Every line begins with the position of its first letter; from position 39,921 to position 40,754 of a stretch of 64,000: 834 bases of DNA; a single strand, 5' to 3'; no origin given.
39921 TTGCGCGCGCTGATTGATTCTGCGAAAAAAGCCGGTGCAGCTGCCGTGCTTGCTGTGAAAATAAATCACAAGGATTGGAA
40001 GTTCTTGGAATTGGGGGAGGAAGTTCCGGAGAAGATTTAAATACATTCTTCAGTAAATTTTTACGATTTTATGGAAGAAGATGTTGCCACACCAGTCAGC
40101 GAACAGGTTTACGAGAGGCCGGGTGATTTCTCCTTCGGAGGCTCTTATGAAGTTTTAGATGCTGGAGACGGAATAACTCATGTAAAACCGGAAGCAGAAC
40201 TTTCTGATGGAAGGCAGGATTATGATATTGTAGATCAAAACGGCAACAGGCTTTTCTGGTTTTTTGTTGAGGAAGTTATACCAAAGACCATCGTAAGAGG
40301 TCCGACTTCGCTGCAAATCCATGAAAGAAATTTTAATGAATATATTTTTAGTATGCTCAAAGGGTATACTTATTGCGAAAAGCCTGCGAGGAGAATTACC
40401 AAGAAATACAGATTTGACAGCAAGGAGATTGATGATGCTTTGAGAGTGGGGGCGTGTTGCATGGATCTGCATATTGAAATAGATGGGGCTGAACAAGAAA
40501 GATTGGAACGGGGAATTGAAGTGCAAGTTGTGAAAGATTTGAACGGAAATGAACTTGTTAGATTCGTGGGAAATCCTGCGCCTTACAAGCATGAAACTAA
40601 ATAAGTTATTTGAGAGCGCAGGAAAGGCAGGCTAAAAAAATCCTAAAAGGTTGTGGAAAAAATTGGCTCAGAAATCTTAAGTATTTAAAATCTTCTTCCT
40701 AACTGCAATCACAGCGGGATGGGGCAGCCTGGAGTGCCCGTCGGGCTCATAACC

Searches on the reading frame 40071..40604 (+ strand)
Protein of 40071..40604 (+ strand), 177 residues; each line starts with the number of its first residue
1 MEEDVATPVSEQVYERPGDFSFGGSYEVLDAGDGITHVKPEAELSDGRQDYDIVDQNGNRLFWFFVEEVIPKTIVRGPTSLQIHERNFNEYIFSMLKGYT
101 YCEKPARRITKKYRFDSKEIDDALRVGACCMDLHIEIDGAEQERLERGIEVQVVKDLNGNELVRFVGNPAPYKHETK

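Call 61: search_protein_families(library=pfam, proteins=[window:40071-40604:+], max_evalue=1)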
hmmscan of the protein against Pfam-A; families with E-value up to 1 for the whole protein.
window:40071-40604:+ (177 aa): 0 families

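Call 62: search_solved_structures(query=window:40071-40604:+, max_evalue=1)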
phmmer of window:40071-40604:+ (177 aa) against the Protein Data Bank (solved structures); distinct sequences matched with E-value up to 1: 1.
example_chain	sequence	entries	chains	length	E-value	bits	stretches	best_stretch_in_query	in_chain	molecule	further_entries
9h41_A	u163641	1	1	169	0.6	13.2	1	49-104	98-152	Orange carotenoid-binding domain-containing protein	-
